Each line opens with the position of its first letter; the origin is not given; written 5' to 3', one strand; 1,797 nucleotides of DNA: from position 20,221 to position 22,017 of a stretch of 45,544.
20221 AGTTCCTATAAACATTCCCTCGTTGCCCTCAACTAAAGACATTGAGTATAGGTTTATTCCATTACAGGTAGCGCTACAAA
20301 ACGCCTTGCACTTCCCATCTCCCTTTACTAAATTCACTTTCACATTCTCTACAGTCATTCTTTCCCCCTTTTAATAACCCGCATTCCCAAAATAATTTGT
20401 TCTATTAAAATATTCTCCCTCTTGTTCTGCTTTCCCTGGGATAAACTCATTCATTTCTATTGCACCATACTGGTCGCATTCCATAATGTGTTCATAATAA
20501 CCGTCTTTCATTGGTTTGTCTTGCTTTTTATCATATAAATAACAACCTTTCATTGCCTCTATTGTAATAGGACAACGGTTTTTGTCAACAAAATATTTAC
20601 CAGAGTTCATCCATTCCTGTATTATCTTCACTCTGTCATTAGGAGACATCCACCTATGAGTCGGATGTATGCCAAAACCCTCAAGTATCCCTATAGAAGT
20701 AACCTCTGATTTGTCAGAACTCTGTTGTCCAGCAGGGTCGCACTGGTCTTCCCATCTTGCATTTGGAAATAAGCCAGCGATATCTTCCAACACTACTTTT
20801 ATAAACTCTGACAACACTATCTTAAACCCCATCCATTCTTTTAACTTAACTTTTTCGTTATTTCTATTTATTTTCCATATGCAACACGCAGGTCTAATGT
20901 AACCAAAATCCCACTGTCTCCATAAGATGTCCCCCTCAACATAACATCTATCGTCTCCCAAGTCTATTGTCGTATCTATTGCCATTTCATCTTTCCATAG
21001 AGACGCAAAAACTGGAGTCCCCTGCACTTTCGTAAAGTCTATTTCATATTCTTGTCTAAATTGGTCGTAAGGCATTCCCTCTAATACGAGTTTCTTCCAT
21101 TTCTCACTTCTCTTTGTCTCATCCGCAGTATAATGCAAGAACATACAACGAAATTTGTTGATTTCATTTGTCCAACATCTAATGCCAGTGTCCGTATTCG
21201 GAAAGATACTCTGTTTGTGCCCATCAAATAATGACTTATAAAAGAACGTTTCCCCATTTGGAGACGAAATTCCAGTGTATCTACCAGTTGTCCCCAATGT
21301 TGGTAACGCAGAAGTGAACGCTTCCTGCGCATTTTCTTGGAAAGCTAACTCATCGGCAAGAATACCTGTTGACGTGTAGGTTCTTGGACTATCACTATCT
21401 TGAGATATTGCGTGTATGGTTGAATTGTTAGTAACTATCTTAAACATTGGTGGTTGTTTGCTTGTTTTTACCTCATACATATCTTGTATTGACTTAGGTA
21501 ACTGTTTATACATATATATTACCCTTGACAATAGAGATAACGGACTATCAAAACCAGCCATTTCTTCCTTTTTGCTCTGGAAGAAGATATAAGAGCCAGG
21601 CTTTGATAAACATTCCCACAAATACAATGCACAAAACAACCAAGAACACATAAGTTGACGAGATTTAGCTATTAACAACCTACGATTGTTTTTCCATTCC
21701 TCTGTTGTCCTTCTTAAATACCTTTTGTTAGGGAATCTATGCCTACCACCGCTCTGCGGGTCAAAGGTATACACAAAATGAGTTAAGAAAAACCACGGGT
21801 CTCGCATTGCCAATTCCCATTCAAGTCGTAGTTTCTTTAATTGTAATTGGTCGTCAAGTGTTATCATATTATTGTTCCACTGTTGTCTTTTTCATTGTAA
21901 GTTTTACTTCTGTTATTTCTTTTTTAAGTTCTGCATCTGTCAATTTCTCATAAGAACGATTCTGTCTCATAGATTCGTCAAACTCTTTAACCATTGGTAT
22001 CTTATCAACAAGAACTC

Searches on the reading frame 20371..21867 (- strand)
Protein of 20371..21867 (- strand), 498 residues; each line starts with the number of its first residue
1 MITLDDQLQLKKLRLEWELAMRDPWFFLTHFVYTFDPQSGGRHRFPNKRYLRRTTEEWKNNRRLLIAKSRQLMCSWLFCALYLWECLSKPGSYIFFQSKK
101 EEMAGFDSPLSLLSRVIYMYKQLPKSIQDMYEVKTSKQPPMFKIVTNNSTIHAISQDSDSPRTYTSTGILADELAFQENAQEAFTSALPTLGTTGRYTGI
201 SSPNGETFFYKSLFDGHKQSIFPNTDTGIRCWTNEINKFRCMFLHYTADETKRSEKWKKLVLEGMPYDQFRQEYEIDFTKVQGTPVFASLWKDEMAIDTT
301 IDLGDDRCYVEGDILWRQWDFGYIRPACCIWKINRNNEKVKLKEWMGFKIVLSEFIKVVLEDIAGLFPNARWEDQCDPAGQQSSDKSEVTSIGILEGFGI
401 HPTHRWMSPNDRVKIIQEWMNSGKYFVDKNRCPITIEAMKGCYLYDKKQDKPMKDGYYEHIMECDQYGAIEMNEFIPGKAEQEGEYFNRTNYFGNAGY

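Call 47: search_protein_families(library=phrogs, proteins=[window:20371-21867:-], max_evalue=0.001)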
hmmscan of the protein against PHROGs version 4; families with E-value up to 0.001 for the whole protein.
window:20371-21867:- (498 aa): 1 family
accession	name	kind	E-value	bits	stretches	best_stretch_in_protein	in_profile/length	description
phrog_2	-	head and packaging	3.9e-22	79.8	1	52-464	275-584/807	terminase large subunit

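Call 57: find_encoding_contigs(protein=window:20371-21867:-, flank=10000, max_places=10)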
Protein window:20371-21867:- (498 aa): 5 contigs read that carry it; 3 places shown.
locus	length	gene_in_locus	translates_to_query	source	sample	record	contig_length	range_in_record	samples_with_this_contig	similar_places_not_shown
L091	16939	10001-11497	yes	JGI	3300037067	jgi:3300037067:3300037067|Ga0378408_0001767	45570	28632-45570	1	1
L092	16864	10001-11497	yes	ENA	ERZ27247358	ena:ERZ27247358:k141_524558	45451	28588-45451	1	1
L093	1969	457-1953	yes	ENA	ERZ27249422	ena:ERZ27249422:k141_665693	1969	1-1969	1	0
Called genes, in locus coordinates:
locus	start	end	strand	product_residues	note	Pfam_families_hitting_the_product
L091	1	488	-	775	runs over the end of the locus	-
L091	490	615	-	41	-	-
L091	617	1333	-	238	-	PF24175:SU10_adaptor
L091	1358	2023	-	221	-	-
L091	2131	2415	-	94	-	-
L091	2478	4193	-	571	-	-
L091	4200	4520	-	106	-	-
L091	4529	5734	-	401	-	PF17236:SU10_MCP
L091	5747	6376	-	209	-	-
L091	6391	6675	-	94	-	-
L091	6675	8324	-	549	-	PF23899:SU10_portal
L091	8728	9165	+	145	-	-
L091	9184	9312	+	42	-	-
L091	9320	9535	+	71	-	PF13560:HTH_31 (weak), PF01381:HTH_3 (weak)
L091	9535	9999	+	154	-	-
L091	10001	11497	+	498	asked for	-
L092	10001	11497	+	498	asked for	-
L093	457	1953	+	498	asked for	-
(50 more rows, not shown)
